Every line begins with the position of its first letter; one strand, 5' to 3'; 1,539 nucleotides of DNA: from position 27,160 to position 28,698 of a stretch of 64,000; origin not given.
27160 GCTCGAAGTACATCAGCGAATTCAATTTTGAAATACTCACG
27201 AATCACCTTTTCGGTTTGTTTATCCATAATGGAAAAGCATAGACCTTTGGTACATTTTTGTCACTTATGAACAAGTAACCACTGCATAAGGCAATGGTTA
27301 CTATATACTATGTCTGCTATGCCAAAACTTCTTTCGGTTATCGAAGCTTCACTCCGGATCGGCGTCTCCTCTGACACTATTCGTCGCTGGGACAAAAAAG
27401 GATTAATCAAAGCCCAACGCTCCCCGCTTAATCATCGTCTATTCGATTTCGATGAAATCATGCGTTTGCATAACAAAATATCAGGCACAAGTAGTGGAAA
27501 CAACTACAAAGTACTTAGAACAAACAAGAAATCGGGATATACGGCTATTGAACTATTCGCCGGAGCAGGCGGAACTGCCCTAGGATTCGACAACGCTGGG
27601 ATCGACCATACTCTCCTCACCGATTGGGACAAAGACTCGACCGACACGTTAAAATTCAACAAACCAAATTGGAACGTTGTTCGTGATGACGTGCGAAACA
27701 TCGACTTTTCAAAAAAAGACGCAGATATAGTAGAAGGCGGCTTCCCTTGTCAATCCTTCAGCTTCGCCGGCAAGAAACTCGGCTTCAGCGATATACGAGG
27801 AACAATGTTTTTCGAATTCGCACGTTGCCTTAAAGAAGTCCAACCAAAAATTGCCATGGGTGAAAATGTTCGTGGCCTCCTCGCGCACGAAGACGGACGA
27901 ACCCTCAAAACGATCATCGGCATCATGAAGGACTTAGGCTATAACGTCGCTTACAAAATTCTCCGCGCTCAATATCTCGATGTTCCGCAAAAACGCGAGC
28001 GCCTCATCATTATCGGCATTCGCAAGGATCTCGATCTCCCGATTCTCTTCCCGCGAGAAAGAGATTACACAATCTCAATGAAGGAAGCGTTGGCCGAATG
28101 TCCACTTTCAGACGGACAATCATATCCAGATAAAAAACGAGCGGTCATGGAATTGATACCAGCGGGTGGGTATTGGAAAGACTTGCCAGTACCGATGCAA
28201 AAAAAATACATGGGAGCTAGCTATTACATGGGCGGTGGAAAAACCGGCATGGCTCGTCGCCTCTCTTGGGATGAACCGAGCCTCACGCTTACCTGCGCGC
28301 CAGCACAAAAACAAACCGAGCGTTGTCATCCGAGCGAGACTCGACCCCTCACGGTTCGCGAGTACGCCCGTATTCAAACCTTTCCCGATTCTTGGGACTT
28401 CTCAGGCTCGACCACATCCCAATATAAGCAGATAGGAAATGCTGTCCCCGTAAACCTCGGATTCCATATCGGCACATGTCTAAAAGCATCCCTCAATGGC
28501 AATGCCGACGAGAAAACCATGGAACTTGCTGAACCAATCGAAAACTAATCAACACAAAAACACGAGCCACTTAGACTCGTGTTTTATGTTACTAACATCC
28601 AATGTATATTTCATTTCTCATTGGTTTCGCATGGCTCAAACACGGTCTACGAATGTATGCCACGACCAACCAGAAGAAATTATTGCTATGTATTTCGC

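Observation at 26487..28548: Divergent type II R-M module with a MerR-HTH-fused m5C methyltransferase and a 29-bp operator-like palindrome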

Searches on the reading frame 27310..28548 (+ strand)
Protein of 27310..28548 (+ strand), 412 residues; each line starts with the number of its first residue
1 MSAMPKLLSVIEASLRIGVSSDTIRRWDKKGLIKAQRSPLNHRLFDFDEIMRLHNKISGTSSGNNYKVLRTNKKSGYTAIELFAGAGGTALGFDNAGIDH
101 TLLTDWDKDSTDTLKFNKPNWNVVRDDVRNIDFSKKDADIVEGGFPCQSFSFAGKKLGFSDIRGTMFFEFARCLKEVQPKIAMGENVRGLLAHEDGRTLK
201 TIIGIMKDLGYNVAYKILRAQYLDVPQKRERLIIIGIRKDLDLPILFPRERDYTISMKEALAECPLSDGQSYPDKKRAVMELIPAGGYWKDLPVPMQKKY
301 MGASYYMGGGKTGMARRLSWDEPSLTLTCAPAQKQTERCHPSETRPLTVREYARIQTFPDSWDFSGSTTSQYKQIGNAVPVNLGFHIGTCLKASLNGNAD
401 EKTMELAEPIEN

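Call 3: search_protein_families(library=pfam, proteins=[window:27310-28548:+], max_evalue=0.01)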
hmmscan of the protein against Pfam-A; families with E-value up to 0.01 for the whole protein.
window:27310-28548:+ (412 aa): 4 families
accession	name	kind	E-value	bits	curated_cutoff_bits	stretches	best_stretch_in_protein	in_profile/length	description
PF00145.23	DNA_methylase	-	4.1e-79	266.8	22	1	78-390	2-321/324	C-5 cytosine-specific DNA methylase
PF00376.29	MerR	-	8.7e-09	35.5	28.2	1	12-45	4-38/38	MerR family regulatory protein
PF13411.12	MerR_1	-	4.5e-08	33.5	21.6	1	11-54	4-47/69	MerR HTH family regulatory protein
PF12728.13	HTH_17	-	0.00097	19.8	27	1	7-52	1-45/51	Helix-turn-helix domain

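Call 4: search_protein_families(library=ncbifam, proteins=[window:27310-28548:+], max_evalue=0.01)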
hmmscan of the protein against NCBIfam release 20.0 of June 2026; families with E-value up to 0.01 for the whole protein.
window:27310-28548:+ (412 aa): 8 families
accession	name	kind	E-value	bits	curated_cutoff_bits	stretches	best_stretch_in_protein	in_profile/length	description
TIGR00675.1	dcm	superfamily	3.3e-74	250.5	100.65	1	80-385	2-323/329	DNA (cytosine-5-)-methyltransferase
NF007772.0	PRK10458.1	subfamily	7.9e-28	97.2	710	1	74-244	86-293/472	DNA cytosine methylase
NF033518.0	transpos_IS607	equivalog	0.00058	19.5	110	1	13-58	3-48/187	IS607 family transposase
TIGR01764.1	excise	domain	0.0013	19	28.8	1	7-52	1-45/49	excisionase family DNA-binding protein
NF033787.1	HTH_BldC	subfamily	0.0016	18.2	77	1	18-53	13-48/49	BldC family transcriptional regulator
NF047375.1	HeatShock_HspR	equivalog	0.0028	17.6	105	1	16-55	12-51/92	heat shock protein transcriptional repressor HspR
NF009648.0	PRK13182.1-4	equivalog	0.0046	17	170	1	15-57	8-50/184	chromosome-anchoring protein RacA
NF052513.1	TransRegCarH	equivalog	0.0092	15.3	400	0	11-53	10-53/274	HTH-type transcriptional repressor CarH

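Call 7: search_protein_families(library=padloc, proteins=[window:27310-28548:+], max_evalue=0.01)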
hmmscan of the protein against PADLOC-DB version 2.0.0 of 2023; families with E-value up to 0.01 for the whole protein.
window:27310-28548:+ (412 aa): 64 families (the best 25 are shown)
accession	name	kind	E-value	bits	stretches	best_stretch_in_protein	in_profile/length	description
PDLC03330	MTase_II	-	2.3e-113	377.2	1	70-396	92-427/430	Type II methyltransferase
PDLC03272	MTase_II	-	1.3e-101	338.7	1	13-405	10-400/407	Type II methyltransferase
PDLC03378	MTase_II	-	2.9e-93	310.9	1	77-405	3-340/344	Type II methyltransferase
PDLC00026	DruM2|DruM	-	3.4e-77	258.3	1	77-403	5-326/336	DNA cytosine methylase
PDLC03234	MTase_II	-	6.9e-74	247.3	2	76-267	4-205/375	Type II methyltransferase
PDLC00033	DruM2|DruM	-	5.4e-72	241.1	1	74-397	19-366/368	DNA cytosine methylase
PDLC03307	MTase_II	-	4.4e-63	211.8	3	78-199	2-123/382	Type II methyltransferase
PDLC02650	DrmMII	-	2.3e-61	206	2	200-391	205-414/435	DrmMII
PDLC03326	MTase_II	-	5.1e-61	205.1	2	78-251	6-188/412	Type II methyltransferase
PDLC00027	DruM2|DruM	-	6.8e-60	201.3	2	78-330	13-251/361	DNA cytosine methylase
PDLC00031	DruM2|DruM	-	1.1e-53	180.6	2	79-330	14-251/361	DNA cytosine methylase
PDLC03237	MTase_II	-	2.9e-53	179.1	2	74-243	792-974/1036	Type II methyltransferase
PDLC00029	DruM2|DruM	-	1.9e-50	170.1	1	78-404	6-320/329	DNA cytosine methylase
PDLC02648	DrmMII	-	8.4e-46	154.7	2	72-248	17-239/468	DrmMII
PDLC02647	DrmMII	-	1.7e-45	153.7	1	66-398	108-443/447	DrmMII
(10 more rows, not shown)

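Call 9: search_solved_structures(query=window:27310-28548:+, max_evalue=0.001, show_alignments=1)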
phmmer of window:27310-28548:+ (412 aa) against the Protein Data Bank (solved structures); distinct sequences matched with E-value up to 0.001: 51.
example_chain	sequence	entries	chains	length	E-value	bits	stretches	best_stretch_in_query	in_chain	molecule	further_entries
10mh_A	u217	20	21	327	9.3e-43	150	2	73-261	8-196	PROTEIN (CYTOSINE-SPECIFIC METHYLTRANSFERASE HHAI) | HaeIII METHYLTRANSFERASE | Modification methylase HhaI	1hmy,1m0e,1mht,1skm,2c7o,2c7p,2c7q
1svu_A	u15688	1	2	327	9.5e-43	149.9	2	73-261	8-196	Modification methylase HhaI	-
1fjx_A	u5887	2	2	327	1e-42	149.8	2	73-261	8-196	HHAI DNA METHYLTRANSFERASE | MODIFICATION METHYLASE HHAI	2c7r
2i9k_A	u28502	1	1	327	1.3e-42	149.5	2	73-261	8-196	Modification methylase HhaI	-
2uyh_A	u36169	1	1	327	1.8e-42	149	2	73-261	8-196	MODIFICATION METHYLASE HHAI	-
2zcj_A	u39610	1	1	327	2.4e-42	148.6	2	73-261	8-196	Modification methylase HhaI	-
2uz4_A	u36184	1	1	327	4.6e-42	147.7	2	73-261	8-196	MODIFICATION METHYLASE HHAI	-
2uyc_A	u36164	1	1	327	4.6e-42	147.7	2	73-261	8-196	MODIFICATION METHYLASE HHAI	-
2z6u_A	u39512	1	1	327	6.3e-42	147.2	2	73-261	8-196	Modification methylase HhaI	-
2z6q_A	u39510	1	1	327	6.4e-42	147.2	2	73-261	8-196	Modification methylase HhaI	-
2z6a_A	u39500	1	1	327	1.7e-41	145.8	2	73-261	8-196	Modification methylase HhaI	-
1dct_A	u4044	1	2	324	3e-36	128.5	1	79-395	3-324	PROTEIN (MODIFICATION METHYLASE HAEIII)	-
3ubt_Y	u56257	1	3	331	4.1e-35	124.8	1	79-395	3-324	Modification methylase HaeIII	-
8yf3_A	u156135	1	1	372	1.2e-29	106.8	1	74-381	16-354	Cytosine-specific methyltransferase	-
5guv_A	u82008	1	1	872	1e-24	90.5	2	79-249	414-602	DNA (cytosine-5)-methyltransferase 1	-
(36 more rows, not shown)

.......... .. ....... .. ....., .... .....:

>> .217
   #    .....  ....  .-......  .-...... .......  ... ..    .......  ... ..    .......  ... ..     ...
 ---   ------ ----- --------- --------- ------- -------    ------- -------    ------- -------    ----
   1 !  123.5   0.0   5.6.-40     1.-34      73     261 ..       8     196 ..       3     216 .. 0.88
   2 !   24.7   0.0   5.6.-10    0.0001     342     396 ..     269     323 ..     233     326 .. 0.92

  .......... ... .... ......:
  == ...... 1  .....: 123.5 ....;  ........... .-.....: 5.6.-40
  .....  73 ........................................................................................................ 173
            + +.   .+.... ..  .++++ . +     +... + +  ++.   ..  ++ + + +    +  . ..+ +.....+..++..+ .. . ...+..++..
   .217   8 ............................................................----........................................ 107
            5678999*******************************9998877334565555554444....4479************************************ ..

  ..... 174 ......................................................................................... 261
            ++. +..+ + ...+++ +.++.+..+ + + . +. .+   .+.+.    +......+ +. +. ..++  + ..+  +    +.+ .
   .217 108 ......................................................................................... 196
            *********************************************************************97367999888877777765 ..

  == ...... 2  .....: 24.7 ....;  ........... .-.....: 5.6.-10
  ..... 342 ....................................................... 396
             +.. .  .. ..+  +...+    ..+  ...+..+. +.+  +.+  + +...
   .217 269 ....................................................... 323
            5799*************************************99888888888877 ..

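Call 11: find_homologous_proteins(query=window:27310-28548:+, max_evalue=1e-10)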
Query window:27310-28548:+ (412 aa): 8000 proteins with E <= 1e-10 among 8000 candidates; the best 120 are listed.
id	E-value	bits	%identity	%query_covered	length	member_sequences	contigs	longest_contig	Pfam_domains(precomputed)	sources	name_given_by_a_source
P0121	2.0e-279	944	100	99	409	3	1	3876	PF00376.30,PF13411.13,PF00145.24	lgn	-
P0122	2.2e-244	829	85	99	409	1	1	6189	PF00376.30,PF13411.13,PF00145.24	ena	-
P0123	4.0e-243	825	85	99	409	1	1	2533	PF00376.30,PF13411.13,PF00145.24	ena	-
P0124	2.4e-234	796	80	99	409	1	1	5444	PF00376.30,PF13411.13,PF00145.24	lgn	-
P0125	7.3e-228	775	80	98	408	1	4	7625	PF00376.30,PF13411.13,PF00145.24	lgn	-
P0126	3.8e-216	736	76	96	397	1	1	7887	PF00376.30,PF13411.13,PF00145.24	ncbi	-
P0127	8.7e-211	718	74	99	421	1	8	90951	PF00376.30,PF13411.13,PF00145.24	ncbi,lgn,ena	ncbi:MAG: DNA (cytosine-5-)-methyltransferase [Patescibacteria group bacterium]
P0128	2.4e-209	714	73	99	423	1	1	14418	PF00376.30,PF13411.13,PF00145.24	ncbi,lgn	-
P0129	1.2e-208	711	72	99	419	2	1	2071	PF12728.14,PF00376.30,PF13411.13,PF00145.24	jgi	-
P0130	3.6e-208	710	72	99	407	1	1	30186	PF00376.30,PF13411.13,PF00145.24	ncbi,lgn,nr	ncbi:DNA (cytosine-5-)-methyltransferase [Candidatus Uhrbacteria bacterium]|nr:DNA (cytosine-5-)-met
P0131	8.6e-208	708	72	99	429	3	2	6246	PF12728.14,PF00376.30,PF13411.13,PF00145.24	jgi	jgi:DNA (cytosine-5)-methyltransferase 1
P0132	6.5e-207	706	75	98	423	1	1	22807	PF00376.30,PF13411.13,PF00145.24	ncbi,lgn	-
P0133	1.4e-205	701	70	99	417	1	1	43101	PF00376.30,PF13411.13,PF00145.24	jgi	-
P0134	2.2e-205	700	72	98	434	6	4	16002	PF12728.14,PF00376.30,PF13411.13,PF00145.24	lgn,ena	-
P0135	2.4e-205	700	72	99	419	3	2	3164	PF00376.30,PF13411.13,PF00145.24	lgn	-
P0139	1.5e-204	698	70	99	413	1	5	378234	PF00376.30,PF13411.13,PF00145.24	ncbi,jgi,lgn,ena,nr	ncbi:MAG TPA: DNA (cytosine-5-)-methyltransferase [Candidatus Moranbacteria bacterium]|nr:DNA (cytos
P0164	1.1e-200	685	69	99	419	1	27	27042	PF00376.30,PF13411.13,PF00145.24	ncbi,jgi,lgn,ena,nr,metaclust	ncbi:MAG: DNA (cytosine-5-)-methyltransferase [Candidatus Moranbacteria bacterium CG_4_10_14_3_um_fi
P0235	7.0e-196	669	67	99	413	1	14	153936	PF00376.30,PF13411.13,PF00145.24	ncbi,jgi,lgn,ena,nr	ncbi:MAG: DNA (cytosine-5-)-methyltransferase [Candidatus Moranbacteria bacterium RIFOXYB1_FULL_43_1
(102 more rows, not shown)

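Call 29: search_dna_similar(query=window:27310-28548:+, collection=plasmids, mode=protein, max_rows=25)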
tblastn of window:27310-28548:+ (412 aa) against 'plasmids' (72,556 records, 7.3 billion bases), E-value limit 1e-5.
The search stops at 5000 records and this limit was reached: more records match than are counted here, and every count below describes the 5000 best-scoring records only.
Records with a match: at least 5000; places in all: 5420; records where one place covers at least 80% of the query: 27.
Best place of each record, by identity: <60% 5000.
By first word of the organism name: Klebsiella 1732; Escherichia 959; Salmonella 546; Enterobacter 463; Citrobacter 214; Clostridium 136; Bacillus 64; Enterococcus 48; Raoultella 46; Acinetobacter 40; and 219 more.
By predicted mobility (MOB-suite, as given by PLSDB): conjugative 3365; non-mobilizable 966; mobilizable 669.
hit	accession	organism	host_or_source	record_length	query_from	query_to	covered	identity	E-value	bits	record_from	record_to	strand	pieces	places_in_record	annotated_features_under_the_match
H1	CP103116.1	Bacteroides ovatus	Homo sapiens,cell culture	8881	17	396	92%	51.5%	5e-116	379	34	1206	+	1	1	dcm: DNA (cytosine-5-)-methyltransferase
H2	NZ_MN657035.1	Psychrobacter sp.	-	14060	17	391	91%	52.2%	5e-118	385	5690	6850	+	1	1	DNA cytosine methyltransferase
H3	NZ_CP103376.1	Bacteroides thetaiotaomicron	Homo sapiens,cell culture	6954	17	396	92%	51.3%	3e-115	377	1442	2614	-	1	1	dcm: DNA (cytosine-5-)-methyltransferase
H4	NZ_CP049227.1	Lactobacillus iners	Homo sapiens,whole ...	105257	77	397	78%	56.9%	4e-103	342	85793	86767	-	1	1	dcm: DNA (cytosine-5-)-methyltransferase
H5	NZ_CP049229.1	Lactobacillus iners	Homo sapiens,whole ...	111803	77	397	78%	56.9%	4e-103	342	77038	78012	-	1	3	dcm: DNA (cytosine-5-)-methyltransferase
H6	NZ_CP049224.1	Lactobacillus iners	Homo sapiens,whole ...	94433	77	404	80%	54.3%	1e-83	351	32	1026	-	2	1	none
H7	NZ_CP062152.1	Vibrio parahaemolyticus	oyster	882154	2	398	96%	44.9%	3e-94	317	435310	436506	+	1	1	dcm: DNA (cytosine-5-)-methyltransferase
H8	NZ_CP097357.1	Vibrio parahaemolyticus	oyster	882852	2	398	96%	44.9%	3e-94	317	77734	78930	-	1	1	dcm: DNA (cytosine-5-)-methyltransferase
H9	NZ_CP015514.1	Vibrio vulnificus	Mactra veneriformis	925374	4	395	95%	44.6%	3e-96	322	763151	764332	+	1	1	dcm: DNA (cytosine-5-)-methyltransferase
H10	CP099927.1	Vibrio parahaemolyticus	Anadara tuberculosa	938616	4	395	95%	44.6%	4e-96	322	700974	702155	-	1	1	dcm: DNA (cytosine-5-)-methyltransferase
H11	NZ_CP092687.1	Vibrio campbellii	Hippocampus kuda,Pure isolate,aquarium ...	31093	94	396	74%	56.3%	2e-97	383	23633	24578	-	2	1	none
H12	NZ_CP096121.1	Acinetobacter portensis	milking environment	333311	94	396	74%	56.2%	3e-114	374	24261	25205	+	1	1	none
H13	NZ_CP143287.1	Lactiplantibacillus plantarum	cell culture,Chinese fermented cereal ...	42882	74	396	78%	52.6%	2e-108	357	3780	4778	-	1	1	dcm: DNA (cytosine-5-)-methyltransferase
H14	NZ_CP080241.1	Vibrio sp. ED002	whole organism,kelp frond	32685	94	396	74%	55.6%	3e-112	368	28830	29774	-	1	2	dcm: DNA (cytosine-5-)-methyltransferase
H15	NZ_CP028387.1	Lactococcus garvieae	bovine,single cell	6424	77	396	78%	52.4%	7e-105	347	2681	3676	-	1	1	DNA cytosine methyltransferase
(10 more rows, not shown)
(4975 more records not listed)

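Call 37: find_encoding_contigs(protein=P0124, flank=2500, max_places=2)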
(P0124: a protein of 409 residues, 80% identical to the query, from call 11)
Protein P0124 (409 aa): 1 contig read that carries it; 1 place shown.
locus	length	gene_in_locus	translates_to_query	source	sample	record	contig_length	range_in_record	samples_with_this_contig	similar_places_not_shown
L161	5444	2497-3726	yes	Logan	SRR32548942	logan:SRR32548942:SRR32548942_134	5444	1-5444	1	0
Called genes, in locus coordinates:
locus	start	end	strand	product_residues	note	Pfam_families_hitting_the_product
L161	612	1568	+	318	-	-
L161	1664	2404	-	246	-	PF14511:RE_EcoO109I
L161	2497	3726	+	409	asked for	PF00376:MerR, PF13411:MerR_1 (weak), PF00145:DNA_methylase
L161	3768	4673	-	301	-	PF13739:PdaC, PF11738:DUF3298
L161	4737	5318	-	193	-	PF00293:NUDIX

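Call 38: find_encoding_contigs(protein=P0125, flank=2500, max_places=2)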
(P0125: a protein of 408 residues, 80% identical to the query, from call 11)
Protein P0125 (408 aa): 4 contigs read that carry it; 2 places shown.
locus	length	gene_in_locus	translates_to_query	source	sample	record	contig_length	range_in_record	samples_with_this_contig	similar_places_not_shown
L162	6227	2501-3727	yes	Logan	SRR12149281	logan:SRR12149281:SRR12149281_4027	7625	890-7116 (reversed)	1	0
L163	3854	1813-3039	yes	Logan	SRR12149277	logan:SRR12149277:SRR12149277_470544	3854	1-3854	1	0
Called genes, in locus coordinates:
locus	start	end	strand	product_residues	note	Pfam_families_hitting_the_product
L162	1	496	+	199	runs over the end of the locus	PF02798:GST_N, PF13417:GST_N_3, PF13409:GST_N_2, PF14497:GST_C_3 (weak), PF00043:GST_C, PF13410:GST_C_2 (weak)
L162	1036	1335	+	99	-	-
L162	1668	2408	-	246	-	PF14511:RE_EcoO109I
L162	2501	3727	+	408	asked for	PF00376:MerR, PF13411:MerR_1, PF00145:DNA_methylase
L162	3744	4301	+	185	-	PF01863:YgjP-like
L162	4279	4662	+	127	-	PF01641:SelR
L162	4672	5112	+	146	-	PF10648:Gmad2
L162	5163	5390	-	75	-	-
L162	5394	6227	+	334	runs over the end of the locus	-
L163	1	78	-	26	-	?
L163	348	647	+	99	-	-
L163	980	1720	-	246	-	PF14511:RE_EcoO109I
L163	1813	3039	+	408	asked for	PF00376:MerR, PF13411:MerR_1, PF00145:DNA_methylase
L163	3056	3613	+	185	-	PF01863:YgjP-like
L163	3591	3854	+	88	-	?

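Call 39: find_encoding_contigs(protein=P0126, flank=2500, max_places=2)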
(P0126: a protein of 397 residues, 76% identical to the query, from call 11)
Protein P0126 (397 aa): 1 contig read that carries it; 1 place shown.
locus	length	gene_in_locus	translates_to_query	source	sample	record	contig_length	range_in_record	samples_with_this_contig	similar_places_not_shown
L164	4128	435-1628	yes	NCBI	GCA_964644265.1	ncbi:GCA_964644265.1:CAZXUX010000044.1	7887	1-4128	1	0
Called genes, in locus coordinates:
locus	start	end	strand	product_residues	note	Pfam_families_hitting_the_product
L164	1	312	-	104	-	?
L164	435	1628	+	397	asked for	PF00376:MerR, PF13411:MerR_1 (weak), PF00145:DNA_methylase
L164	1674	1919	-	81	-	-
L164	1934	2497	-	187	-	-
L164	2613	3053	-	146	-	-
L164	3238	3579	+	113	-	-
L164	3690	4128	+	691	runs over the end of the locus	PF17191:RecG_wedge, PF04851:ResIII, PF00270:DEAD, PF00271:Helicase_C, PF19833:RecG_dom3_C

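Call 40: find_encoding_contigs(protein=P0127, flank=2500, max_places=2)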
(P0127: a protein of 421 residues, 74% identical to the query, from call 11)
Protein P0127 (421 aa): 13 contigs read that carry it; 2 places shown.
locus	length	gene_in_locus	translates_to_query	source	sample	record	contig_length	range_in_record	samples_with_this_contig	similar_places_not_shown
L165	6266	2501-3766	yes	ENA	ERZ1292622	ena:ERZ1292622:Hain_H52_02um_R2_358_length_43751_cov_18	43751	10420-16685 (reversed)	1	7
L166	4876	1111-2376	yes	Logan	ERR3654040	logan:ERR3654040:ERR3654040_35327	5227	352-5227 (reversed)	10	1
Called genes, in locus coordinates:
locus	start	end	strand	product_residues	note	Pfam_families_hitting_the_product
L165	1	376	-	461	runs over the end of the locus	PF00772:DnaB, PF03796:DnaB_C, PF13481:AAA_25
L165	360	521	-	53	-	-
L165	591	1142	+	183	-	PF00929:RNase_T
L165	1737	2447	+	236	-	PF09553:RE_Eco47II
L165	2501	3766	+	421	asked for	PF00376:MerR, PF13411:MerR_1 (weak), PF00145:DNA_methylase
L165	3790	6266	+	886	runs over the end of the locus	PF00690:Cation_ATPase_N, PF00122:E1-E2_ATPase, PF00702:Hydrolase, PF13246:Cation_ATPase, PF08282:Hydrolase_3 (weak), PF00689:Cation_ATPase_C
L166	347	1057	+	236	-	PF09553:RE_Eco47II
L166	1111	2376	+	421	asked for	PF00376:MerR, PF13411:MerR_1 (weak), PF00145:DNA_methylase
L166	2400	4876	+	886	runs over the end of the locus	PF00690:Cation_ATPase_N, PF00122:E1-E2_ATPase, PF00702:Hydrolase, PF13246:Cation_ATPase, PF08282:Hydrolase_3 (weak), PF00689:Cation_ATPase_C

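Call 46: find_encoding_contigs(protein=P0139, flank=2500, max_places=2)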
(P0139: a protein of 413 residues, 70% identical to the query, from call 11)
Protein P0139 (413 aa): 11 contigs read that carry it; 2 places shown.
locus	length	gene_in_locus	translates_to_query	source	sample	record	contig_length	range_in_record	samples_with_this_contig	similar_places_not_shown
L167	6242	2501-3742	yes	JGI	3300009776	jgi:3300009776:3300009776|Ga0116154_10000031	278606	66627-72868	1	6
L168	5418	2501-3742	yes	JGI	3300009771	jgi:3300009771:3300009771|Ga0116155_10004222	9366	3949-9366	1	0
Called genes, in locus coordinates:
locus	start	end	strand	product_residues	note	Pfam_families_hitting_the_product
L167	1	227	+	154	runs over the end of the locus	PF00583:Acetyltransf_1, PF13673:Acetyltransf_10, PF13508:Acetyltransf_7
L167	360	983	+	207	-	PF00702:Hydrolase, PF13419:HAD_2, PF13242:Hydrolase_like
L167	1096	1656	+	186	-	PF13302:Acetyltransf_3, PF13420:Acetyltransf_4 (weak)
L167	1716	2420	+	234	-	PF09553:RE_Eco47II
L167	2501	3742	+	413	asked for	PF00376:MerR, PF13411:MerR_1, PF00145:DNA_methylase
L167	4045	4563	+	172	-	PF06114:Peptidase_M78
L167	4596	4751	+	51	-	-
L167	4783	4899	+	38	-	-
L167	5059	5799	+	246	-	PF05175:MTS, PF13489:Methyltransf_23, PF01135:PCMT, PF01209:Ubie_methyltran, PF13847:Methyltransf_31, PF08241:Methyltransf_11, PF08242:Methyltransf_12, PF13649:Methyltransf_25, +4 more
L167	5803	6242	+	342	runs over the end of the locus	PF00149:Metallophos, PF12850:Metallophos_2 (weak)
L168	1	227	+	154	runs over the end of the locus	PF00583:Acetyltransf_1, PF13673:Acetyltransf_10, PF13508:Acetyltransf_7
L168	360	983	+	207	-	PF00702:Hydrolase, PF13419:HAD_2, PF13242:Hydrolase_like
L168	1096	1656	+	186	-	PF13302:Acetyltransf_3, PF13420:Acetyltransf_4 (weak)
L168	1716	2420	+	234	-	PF09553:RE_Eco47II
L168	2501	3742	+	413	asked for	PF00376:MerR, PF13411:MerR_1, PF00145:DNA_methylase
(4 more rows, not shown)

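Call 47: find_encoding_contigs(protein=P0164, flank=2500, max_places=3)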
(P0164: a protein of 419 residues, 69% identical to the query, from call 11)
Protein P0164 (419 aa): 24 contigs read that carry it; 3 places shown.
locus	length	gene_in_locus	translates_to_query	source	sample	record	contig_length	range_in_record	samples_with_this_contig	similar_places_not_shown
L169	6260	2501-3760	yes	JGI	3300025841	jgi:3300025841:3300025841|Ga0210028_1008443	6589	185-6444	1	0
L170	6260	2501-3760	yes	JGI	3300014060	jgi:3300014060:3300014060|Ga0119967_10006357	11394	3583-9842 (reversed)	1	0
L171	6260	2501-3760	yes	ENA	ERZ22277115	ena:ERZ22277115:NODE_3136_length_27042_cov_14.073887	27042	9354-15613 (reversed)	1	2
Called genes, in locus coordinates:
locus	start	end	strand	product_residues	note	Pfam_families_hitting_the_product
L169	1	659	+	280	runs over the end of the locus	?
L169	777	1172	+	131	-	PF03625:DUF302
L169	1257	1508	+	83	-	PF09851:SHOCT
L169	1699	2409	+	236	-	PF09553:RE_Eco47II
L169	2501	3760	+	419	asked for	PF00376:MerR, PF13411:MerR_1, PF00145:DNA_methylase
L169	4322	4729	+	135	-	-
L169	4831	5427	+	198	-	PF09997:DUF2238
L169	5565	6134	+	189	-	PF20803:PaaX_M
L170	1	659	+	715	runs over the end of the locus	PF00122:E1-E2_ATPase, PF00702:Hydrolase, PF08282:Hydrolase_3 (faint)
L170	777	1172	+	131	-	PF03625:DUF302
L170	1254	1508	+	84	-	PF09851:SHOCT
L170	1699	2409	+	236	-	PF09553:RE_Eco47II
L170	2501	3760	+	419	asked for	PF00376:MerR, PF13411:MerR_1, PF00145:DNA_methylase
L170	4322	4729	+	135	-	-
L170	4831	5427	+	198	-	PF09997:DUF2238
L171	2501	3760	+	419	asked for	PF00376:MerR, PF13411:MerR_1, PF00145:DNA_methylase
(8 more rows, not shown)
